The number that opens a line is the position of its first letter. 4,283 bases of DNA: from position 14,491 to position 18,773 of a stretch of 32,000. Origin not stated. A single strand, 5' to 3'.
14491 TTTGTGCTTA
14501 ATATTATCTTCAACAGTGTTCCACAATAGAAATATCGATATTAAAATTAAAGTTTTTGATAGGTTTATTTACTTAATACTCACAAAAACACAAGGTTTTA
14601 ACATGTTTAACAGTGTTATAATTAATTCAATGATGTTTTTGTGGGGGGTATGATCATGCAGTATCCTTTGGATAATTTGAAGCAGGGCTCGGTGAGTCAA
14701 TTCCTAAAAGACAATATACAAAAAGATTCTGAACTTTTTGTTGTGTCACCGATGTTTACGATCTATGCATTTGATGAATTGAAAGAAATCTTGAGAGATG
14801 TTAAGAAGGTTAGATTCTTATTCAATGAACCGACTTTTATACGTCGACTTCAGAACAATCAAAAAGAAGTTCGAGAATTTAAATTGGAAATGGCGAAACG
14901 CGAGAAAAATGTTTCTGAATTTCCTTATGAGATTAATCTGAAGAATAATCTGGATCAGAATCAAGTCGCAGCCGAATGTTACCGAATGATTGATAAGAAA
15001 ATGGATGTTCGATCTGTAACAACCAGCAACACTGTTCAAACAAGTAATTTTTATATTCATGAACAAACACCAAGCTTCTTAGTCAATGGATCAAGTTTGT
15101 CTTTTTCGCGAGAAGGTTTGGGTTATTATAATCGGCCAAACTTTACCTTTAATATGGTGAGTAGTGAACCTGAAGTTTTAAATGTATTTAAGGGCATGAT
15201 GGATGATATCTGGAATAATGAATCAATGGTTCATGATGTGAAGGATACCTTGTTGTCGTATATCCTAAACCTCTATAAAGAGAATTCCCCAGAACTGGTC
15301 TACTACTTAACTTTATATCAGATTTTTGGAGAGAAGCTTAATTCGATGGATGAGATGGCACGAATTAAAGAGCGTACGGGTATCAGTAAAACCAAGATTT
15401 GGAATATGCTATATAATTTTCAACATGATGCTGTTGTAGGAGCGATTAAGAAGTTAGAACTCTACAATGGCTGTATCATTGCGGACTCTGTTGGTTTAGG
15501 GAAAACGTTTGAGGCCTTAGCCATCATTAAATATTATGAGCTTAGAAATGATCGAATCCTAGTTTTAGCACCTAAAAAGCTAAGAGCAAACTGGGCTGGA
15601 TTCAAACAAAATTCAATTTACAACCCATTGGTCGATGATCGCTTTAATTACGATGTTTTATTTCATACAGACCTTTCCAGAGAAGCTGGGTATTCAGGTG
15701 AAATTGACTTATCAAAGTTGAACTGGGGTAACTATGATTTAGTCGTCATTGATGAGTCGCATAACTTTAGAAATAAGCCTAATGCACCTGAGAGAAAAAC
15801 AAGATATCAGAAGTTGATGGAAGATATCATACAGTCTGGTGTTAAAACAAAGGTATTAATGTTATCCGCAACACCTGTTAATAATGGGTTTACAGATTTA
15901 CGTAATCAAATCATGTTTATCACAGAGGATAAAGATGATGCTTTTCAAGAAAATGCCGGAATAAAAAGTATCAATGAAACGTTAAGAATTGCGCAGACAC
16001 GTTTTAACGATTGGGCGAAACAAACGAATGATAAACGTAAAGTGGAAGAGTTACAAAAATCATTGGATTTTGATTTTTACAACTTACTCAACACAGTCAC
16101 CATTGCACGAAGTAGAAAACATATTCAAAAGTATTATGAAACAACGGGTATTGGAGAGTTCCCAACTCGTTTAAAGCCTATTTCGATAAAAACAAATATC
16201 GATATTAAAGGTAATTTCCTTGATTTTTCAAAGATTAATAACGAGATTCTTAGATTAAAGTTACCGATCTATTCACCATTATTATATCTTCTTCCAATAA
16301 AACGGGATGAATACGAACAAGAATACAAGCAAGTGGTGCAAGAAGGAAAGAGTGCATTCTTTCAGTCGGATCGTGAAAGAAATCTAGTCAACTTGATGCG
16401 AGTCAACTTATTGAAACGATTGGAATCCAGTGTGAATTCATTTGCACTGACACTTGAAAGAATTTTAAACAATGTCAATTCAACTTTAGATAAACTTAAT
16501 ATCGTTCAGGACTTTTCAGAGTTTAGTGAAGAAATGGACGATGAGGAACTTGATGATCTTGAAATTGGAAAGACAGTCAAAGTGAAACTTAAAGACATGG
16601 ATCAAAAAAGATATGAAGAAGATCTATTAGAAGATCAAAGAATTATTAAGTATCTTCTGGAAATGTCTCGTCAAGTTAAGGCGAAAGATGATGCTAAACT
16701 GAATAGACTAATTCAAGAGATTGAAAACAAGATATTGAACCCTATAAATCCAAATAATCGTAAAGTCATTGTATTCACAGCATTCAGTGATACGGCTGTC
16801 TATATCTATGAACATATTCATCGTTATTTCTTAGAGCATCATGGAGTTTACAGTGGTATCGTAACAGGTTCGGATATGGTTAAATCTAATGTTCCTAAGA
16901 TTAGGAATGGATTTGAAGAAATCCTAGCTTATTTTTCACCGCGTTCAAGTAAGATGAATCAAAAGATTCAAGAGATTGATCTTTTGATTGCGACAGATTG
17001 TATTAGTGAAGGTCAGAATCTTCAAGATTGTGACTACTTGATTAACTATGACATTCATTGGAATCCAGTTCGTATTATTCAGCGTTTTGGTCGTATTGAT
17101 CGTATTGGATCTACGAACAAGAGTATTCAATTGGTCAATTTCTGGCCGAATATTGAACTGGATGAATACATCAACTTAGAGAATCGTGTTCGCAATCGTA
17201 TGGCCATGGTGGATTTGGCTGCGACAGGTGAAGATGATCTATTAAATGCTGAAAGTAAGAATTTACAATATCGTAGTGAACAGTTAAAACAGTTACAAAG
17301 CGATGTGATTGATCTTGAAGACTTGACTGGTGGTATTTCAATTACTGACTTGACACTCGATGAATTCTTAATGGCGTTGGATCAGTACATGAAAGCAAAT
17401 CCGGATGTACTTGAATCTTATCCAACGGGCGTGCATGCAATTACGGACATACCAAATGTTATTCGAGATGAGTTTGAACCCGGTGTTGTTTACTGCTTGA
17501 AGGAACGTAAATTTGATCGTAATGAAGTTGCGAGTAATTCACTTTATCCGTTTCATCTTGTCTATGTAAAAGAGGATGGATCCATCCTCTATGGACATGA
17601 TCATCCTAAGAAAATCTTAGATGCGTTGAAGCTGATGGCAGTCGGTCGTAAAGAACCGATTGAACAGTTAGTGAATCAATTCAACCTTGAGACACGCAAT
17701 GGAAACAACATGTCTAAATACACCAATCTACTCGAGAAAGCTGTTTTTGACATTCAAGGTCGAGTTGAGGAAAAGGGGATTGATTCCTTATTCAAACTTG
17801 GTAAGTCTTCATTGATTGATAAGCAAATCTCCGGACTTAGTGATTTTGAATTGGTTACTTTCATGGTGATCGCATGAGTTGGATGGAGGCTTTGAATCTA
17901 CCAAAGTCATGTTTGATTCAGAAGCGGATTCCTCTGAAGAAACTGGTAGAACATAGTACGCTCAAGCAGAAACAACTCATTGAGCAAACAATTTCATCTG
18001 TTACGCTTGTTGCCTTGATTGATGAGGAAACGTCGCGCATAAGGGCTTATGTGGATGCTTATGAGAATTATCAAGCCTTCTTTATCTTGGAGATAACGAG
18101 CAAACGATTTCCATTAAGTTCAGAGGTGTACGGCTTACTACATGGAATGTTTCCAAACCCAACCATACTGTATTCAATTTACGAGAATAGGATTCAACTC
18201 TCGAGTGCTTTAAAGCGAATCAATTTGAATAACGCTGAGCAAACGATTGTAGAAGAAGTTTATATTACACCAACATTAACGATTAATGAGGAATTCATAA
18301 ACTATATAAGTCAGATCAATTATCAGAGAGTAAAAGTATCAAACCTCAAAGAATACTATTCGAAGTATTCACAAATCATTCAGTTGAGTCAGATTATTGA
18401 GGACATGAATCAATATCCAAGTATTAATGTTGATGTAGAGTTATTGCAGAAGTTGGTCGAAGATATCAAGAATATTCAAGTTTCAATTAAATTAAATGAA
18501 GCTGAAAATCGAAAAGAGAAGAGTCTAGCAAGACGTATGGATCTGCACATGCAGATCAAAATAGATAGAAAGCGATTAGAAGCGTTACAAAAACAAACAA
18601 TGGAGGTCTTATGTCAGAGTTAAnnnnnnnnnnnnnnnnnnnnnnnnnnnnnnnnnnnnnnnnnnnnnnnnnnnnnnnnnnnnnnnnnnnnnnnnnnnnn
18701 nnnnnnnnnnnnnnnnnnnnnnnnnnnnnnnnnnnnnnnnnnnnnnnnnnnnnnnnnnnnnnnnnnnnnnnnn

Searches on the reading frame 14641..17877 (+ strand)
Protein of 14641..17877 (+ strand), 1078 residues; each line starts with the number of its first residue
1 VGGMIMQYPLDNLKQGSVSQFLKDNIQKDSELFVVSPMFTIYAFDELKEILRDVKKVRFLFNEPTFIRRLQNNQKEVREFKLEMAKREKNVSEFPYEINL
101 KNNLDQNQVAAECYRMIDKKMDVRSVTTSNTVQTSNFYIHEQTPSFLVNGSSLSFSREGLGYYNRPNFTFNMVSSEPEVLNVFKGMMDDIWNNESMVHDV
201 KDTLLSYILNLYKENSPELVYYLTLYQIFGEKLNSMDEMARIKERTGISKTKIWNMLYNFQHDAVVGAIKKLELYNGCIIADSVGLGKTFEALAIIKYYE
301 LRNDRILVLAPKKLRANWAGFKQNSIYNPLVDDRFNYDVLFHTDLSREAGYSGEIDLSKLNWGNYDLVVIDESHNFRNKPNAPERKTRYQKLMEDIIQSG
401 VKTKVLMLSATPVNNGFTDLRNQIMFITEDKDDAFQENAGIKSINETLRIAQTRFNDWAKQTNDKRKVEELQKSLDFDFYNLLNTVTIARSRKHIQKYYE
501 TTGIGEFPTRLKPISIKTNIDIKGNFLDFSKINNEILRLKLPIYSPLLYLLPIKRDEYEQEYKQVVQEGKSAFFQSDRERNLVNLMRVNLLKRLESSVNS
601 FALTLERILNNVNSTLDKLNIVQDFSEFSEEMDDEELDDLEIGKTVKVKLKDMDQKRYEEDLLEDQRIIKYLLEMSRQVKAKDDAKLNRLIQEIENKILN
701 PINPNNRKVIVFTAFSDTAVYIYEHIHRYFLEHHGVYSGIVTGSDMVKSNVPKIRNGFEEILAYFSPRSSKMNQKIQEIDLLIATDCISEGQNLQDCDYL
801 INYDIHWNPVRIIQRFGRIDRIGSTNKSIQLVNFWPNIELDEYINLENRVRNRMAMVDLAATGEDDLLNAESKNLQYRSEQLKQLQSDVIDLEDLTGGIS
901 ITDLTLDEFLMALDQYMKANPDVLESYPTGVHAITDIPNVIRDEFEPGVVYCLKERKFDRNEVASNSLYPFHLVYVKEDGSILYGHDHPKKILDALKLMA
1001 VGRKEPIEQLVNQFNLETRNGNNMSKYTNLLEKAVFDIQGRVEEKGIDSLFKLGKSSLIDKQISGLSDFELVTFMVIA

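Call 3: search_protein_families(library=pfam, proteins=[window:14641-17877:+], max_evalue=0.01)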
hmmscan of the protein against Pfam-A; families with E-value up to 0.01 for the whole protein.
window:14641-17877:+ (1078 aa): 5 families
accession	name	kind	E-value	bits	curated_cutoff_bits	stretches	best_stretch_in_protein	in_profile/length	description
PF00271.37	Helicase_C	-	5.4e-13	49.6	23.5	1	694-823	10-110/110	Helicase conserved C-terminal domain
PF00176.29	SNF2-rel_dom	-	3.8e-10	39.8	24.9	1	274-319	16-67/290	SNF2-related domain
PF04851.21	ResIII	-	3.6e-07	30.7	22.5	1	260-413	7-163/164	Type III restriction enzyme, res subunit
PF00270.35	DEAD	-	1.6e-05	25.1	26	1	362-413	115-161/167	DEAD/DEAH box helicase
PF20720.3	nSTAND3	-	0.0091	16.2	27.2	0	261-319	3-62/155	Novel STAND NTPase 3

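Call 4: search_protein_families(library=padloc, proteins=[window:14641-17877:+], max_evalue=0.01)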
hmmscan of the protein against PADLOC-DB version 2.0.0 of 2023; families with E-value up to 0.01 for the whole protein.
window:14641-17877:+ (1078 aa): 40 families (the best 25 are shown)
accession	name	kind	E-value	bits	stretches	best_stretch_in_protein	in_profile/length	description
PDLC01075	C3a139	-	4.4e-132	440.3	1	27-1053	22-922/948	HKD+Snf2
PDLC02621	DrmD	-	1.2e-43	147.6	2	554-839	364-640/1040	DrmD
PDLC02623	DrmD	-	3.8e-33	112.3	3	676-855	502-654/1040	DrmD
PDLC02500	BrxHI|BrxHII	-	2.1e-32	110.6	2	562-834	347-584/933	BrxHI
PDLC02619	DrmD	-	2.9e-29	99.8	2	599-830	314-541/872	DrmD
PDLC02572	DrmA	-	1.1e-26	91.1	2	579-829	389-628/1043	DrmA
PDLC00659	HmaA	-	3.5e-24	82.7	1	592-826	396-614/1176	SNF2 helicase / DEAD-box helicase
PDLC02632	DrmD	-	1.8e-23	80.9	2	578-830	391-632/662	DrmD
PDLC02193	PLD_Helicase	-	1.9e-23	80.6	1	668-873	651-851/905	-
PDLC02840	DpdE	-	3.9e-23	79.7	2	279-415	180-305/1091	DpdE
PDLC03830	ZacC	-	1.5e-22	78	2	360-415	239-292/1019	-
PDLC02843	DpdE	-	7.4e-22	75.1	2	279-416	179-301/1091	DpdE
PDLC04556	PDC-M27C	-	2e-21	74.1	3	359-438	188-266/892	-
PDLC02504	BrxHI|BrxHII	-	9.5e-21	71.5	2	559-834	344-592/971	BrxHII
PDLC02633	DrmD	-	1.1e-16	58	1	666-836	486-642/839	DrmD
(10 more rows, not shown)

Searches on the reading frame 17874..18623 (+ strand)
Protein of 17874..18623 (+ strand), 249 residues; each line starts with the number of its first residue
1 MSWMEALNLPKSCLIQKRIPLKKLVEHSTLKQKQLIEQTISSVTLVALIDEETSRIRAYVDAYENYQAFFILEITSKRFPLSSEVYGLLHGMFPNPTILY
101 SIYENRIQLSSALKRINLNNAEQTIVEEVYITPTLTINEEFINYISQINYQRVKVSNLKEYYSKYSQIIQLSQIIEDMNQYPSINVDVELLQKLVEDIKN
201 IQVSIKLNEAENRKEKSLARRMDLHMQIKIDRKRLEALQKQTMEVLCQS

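Call 3: search_protein_families(library=pfam, proteins=[window:17874-18623:+], max_evalue=0.01)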
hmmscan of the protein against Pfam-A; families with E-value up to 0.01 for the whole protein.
window:17874-18623:+ (249 aa): 1 family
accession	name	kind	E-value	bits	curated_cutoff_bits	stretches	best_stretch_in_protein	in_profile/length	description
PF14335.11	DUF4391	-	2e-33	116.7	29.9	1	7-233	1-230/232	Domain of unknown function (DUF4391)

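Call 4: search_protein_families(library=padloc, proteins=[window:17874-18623:+], max_evalue=0.01)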
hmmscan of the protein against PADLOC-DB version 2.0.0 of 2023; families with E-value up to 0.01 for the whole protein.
window:17874-18623:+ (249 aa): 0 families
